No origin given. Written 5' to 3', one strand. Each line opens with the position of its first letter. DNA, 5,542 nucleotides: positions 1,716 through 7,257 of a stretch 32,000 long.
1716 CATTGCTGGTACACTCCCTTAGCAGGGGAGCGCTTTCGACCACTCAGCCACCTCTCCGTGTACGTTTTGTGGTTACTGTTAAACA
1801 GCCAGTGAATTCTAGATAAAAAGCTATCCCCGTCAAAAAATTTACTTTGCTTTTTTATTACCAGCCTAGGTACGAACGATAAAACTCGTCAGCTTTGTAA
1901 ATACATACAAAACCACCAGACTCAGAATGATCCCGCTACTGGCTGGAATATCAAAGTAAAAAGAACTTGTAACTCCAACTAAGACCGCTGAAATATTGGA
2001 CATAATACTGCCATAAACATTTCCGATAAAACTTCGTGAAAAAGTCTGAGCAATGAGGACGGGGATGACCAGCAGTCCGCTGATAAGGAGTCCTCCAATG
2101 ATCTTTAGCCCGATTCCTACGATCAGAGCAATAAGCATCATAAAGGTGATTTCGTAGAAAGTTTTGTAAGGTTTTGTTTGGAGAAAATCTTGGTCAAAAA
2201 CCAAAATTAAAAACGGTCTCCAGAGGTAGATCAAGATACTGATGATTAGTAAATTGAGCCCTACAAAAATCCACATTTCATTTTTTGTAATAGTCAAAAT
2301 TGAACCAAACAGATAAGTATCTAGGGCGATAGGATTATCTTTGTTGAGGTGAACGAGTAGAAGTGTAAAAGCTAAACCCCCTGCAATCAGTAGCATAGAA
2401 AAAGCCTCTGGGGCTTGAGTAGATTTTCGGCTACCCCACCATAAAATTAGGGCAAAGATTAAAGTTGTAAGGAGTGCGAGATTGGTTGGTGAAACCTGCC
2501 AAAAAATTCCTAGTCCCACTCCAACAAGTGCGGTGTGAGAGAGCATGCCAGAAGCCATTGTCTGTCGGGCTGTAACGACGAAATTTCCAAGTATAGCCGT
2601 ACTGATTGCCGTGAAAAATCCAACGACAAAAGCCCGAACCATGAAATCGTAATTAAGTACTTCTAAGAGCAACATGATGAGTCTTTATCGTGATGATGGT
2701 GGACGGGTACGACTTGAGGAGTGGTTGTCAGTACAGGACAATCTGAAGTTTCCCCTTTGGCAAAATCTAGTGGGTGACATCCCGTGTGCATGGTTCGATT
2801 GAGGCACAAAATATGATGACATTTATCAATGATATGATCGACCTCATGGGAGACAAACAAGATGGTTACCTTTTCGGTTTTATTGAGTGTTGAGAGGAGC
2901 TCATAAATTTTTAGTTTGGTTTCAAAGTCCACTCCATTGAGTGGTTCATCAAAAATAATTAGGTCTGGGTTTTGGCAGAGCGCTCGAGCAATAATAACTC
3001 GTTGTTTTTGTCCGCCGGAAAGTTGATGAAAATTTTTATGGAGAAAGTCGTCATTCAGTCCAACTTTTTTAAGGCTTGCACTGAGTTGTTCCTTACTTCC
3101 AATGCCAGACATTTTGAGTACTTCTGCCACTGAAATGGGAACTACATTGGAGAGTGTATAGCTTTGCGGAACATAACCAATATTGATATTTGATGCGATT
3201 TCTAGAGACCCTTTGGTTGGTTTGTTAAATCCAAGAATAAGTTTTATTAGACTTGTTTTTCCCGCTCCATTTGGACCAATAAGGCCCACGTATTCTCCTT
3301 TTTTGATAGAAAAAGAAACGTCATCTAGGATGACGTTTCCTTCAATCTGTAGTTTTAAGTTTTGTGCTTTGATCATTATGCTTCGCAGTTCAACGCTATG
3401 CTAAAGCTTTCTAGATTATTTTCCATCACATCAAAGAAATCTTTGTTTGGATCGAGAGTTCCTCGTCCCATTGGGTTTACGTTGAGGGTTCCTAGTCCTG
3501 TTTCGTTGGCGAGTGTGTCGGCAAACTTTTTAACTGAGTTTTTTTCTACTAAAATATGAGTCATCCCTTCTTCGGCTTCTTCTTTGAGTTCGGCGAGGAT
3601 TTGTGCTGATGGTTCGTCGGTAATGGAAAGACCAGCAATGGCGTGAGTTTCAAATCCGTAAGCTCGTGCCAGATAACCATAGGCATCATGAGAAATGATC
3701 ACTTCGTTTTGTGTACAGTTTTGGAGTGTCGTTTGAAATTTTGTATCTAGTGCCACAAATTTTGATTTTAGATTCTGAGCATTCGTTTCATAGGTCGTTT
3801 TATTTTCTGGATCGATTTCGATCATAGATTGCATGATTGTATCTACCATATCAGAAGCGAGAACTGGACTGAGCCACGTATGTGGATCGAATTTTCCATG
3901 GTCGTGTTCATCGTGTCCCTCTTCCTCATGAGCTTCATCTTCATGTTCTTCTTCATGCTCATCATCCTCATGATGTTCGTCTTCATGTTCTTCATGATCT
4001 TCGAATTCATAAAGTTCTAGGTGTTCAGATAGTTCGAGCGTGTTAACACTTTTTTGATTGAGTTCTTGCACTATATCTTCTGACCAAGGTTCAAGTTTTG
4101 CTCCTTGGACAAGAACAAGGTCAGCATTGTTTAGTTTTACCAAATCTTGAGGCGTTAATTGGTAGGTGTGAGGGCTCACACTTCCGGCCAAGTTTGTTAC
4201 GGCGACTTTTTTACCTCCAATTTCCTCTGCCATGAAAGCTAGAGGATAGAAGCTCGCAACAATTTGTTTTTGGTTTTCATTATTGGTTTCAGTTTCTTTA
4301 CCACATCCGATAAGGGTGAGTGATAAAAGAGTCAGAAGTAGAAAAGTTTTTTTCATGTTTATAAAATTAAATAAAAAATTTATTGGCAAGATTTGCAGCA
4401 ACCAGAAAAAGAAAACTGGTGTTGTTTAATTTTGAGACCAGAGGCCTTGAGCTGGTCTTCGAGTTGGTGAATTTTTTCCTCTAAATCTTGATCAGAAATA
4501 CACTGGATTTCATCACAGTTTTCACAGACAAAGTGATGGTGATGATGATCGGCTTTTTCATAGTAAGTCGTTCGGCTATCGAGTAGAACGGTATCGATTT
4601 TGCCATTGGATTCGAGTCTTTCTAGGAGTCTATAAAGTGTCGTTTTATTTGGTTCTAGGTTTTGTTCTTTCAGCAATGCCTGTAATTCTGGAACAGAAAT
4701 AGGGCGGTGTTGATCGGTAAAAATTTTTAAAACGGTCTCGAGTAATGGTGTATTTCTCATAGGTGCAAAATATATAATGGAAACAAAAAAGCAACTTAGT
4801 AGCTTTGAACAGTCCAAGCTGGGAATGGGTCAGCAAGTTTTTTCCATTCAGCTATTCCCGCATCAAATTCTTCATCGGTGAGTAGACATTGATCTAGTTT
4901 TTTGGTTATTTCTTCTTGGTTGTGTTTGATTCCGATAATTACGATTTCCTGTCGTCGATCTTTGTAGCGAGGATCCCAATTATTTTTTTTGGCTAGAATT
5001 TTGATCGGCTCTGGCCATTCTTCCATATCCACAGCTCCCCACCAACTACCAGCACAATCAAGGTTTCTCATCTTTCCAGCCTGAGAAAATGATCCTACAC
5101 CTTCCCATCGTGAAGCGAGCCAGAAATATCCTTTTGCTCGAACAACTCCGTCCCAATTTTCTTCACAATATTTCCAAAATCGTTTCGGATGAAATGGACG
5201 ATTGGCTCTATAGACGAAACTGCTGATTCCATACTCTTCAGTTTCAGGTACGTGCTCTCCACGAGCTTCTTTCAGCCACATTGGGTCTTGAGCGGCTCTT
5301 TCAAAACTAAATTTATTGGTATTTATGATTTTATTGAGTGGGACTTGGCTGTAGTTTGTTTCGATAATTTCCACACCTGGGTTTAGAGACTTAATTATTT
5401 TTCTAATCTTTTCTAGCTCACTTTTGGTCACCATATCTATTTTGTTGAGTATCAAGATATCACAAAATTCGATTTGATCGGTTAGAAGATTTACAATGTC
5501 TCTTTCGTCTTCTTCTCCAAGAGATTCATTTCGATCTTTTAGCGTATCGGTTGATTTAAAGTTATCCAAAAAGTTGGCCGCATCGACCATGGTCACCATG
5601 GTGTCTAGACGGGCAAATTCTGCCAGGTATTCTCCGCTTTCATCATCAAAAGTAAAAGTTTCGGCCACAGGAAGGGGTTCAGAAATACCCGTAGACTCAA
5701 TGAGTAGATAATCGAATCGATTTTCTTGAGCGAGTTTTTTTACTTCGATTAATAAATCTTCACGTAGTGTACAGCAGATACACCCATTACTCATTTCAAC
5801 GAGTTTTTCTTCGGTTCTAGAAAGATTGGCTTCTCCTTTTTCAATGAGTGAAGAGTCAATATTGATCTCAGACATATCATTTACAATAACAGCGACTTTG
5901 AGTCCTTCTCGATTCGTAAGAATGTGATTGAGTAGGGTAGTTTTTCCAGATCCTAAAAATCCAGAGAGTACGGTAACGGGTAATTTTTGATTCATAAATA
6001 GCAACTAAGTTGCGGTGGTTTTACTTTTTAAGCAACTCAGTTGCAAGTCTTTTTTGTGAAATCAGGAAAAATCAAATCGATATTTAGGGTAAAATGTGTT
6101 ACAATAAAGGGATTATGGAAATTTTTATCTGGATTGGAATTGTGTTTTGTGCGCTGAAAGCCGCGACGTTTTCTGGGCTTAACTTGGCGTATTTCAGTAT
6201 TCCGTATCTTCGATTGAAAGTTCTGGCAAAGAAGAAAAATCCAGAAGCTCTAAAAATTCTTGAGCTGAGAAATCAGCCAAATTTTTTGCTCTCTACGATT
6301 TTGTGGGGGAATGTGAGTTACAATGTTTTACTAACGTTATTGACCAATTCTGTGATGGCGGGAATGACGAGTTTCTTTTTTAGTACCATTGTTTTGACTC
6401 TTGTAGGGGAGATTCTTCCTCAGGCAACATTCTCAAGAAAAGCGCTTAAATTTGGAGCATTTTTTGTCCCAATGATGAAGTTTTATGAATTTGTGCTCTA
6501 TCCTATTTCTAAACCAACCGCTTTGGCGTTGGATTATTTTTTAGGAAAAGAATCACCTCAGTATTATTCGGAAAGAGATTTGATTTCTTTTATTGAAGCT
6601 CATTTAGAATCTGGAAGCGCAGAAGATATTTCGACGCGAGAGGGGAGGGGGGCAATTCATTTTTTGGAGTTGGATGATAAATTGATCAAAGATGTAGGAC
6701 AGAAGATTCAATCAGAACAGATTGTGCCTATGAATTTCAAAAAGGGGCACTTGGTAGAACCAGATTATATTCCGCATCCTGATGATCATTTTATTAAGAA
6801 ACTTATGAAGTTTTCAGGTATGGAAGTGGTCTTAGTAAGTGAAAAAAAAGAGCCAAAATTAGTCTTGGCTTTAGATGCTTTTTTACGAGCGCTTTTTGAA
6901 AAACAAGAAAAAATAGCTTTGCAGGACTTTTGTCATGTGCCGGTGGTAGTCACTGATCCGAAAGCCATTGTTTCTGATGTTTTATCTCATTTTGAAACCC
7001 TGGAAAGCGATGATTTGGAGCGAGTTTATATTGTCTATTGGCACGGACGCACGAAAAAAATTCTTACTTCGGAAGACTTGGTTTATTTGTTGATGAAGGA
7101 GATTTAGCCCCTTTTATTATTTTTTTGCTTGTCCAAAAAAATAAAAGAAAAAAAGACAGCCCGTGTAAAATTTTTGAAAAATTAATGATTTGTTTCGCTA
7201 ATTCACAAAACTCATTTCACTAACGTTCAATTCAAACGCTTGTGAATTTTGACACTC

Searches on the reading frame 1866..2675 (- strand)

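Call 8: search_protein_families(library=pfam, proteins=[window:1866-2675:-], max_evalue=0.001)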
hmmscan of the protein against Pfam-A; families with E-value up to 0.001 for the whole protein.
window:1866-2675:- (269 aa): 1 family
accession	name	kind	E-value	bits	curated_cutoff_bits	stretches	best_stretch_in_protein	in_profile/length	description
PF00950.22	ABC-3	-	6.2e-50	170.6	20.1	1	8-260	1-254/258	ABC 3 transport family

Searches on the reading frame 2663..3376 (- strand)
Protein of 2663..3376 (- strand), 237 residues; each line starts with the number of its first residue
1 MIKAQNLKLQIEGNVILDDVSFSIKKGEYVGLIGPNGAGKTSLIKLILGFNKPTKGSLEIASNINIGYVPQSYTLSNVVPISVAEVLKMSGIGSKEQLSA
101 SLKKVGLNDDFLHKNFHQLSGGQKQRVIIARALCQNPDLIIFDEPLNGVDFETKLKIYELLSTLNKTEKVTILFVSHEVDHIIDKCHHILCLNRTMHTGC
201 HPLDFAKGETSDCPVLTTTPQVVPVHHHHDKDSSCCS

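Call 8: search_protein_families(library=pfam, proteins=[window:2663-3376:-], max_evalue=0.001)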
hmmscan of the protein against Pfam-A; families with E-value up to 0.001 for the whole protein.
window:2663-3376:- (237 aa): 3 families
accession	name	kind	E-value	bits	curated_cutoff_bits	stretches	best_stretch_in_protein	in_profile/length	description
PF00005.33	ABC_tran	-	2.6e-31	109.5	25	1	17-147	1-137/137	ABC transporter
PF13304.12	AAA_21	-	2.2e-08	35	27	0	31-49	3-21/304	AAA domain, putative AbiEii toxin, Type IV TA system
PF02463.25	SMC_N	-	5.4e-05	23.2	40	0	29-49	26-49/220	RecF/RecN/SMC N terminal domain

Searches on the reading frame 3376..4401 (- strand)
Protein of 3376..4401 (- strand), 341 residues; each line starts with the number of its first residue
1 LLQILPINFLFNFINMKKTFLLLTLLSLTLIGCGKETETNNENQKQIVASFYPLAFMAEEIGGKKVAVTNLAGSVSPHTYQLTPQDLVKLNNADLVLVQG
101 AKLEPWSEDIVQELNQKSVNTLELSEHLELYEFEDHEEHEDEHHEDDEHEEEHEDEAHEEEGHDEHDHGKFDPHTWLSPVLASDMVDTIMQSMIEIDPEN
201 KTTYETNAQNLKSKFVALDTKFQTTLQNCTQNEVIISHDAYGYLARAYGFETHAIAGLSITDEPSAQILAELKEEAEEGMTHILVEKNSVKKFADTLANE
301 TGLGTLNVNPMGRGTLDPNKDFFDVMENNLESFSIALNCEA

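Call 8: search_protein_families(library=pfam, proteins=[window:3376-4401:-], max_evalue=0.001)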
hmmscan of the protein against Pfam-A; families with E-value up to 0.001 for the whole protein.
window:3376-4401:- (341 aa): 1 family
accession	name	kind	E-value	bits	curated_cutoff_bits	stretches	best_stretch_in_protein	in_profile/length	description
PF01297.22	ZnuA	-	1.5e-71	241.4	29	1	47-333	1-260/263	Zinc-uptake complex component A periplasmic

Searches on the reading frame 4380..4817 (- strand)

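Call 8: search_protein_families(library=pfam, proteins=[window:4380-4817:-], max_evalue=0.001)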
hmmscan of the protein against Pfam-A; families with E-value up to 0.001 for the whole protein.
window:4380-4817:- (145 aa): 1 family
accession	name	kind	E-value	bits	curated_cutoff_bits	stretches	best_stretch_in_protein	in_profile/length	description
PF01475.25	FUR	-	6.8e-18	65.4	23.1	1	20-136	4-119/121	Ferric uptake regulator family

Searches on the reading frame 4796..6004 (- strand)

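Call 8: search_protein_families(library=pfam, proteins=[window:4796-6004:-], max_evalue=0.001)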
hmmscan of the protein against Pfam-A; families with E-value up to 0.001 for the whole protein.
window:4796-6004:- (402 aa): 3 families
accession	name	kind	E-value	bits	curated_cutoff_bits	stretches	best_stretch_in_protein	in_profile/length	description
PF02492.25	cobW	-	1.2e-58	198.1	20.7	1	9-214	1-179/180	CobW/HypB/UreG, nucleotide-binding domain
PF07683.19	CobW_C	-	4.8e-22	78.1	22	1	260-374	1-94/94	Cobalamin synthesis protein cobW C-terminal domain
PF03193.22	RsgA_GTPase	-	0.0002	21.7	30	0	10-40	108-137/174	RsgA GTPase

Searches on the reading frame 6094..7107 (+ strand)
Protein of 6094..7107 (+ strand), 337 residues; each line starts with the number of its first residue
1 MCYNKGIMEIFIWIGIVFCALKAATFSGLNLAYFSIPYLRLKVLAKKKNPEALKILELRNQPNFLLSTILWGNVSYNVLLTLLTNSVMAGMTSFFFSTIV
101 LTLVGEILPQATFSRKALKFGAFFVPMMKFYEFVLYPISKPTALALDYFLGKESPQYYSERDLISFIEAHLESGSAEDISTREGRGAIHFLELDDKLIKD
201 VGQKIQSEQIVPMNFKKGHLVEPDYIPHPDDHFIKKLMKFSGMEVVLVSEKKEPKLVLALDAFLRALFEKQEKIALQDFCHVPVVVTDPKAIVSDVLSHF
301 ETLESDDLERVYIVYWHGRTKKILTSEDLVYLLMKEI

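Call 8: search_protein_families(library=pfam, proteins=[window:6094-7107:+], max_evalue=0.001)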
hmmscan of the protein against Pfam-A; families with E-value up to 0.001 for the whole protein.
window:6094-7107:+ (337 aa): 1 family
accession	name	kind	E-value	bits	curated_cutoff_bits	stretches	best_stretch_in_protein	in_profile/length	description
PF01595.25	CNNM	-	2.7e-35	122.1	28.4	1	15-177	2-178/181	Cyclin M transmembrane N-terminal domain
